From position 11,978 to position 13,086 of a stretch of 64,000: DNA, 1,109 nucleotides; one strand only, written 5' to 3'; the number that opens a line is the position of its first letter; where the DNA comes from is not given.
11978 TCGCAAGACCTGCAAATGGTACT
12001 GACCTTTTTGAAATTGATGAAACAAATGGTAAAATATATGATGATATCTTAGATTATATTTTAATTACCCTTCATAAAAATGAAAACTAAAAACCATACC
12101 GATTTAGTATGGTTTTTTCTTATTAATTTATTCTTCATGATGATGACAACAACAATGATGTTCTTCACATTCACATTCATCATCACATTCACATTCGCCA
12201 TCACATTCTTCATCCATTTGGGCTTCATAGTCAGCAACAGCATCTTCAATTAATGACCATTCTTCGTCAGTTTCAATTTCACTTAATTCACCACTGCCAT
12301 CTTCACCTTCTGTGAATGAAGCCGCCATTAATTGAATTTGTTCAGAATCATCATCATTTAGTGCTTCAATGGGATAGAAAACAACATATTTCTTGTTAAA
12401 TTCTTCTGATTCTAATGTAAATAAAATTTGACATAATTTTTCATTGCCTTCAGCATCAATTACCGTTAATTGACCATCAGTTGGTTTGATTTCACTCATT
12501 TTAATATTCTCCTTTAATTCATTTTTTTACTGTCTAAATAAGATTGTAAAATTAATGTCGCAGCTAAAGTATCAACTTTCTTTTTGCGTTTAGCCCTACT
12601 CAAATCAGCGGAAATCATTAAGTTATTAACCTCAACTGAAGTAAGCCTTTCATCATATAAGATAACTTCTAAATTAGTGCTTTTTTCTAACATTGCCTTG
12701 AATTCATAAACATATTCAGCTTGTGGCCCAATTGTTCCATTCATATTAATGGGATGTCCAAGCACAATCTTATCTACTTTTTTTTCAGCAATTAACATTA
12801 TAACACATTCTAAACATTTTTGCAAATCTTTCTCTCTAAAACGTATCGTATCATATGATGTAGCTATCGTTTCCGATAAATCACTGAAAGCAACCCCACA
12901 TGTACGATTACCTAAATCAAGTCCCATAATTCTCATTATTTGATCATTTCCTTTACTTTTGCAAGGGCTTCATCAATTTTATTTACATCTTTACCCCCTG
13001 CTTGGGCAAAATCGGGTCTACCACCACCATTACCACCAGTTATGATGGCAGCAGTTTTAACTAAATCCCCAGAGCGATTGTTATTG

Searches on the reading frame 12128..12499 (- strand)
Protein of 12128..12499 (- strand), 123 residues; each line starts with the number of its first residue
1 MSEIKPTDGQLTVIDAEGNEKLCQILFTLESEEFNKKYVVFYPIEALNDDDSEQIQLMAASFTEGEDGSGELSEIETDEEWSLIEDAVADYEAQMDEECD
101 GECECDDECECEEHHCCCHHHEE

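Call 39: search_protein_families(library=pfam, proteins=[window:12128-12499:-], max_evalue=0.001)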
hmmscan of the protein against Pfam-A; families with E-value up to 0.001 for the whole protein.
window:12128-12499:- (123 aa): 1 family
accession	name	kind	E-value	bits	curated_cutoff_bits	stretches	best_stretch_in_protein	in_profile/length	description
PF06949.16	DUF1292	-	1.3e-11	45.6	24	1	17-89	2-71/75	Protein of unknown function (DUF1292)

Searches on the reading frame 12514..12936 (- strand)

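Call 39: search_protein_families(library=pfam, proteins=[window:12514-12936:-], max_evalue=0.001)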
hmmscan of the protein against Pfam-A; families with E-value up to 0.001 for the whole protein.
window:12514-12936:- (140 aa): 1 family
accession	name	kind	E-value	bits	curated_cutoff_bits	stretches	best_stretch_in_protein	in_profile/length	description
PF03652.20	RuvX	-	1.9e-39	135.5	29.2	1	1-136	1-134/134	Holliday junction resolvase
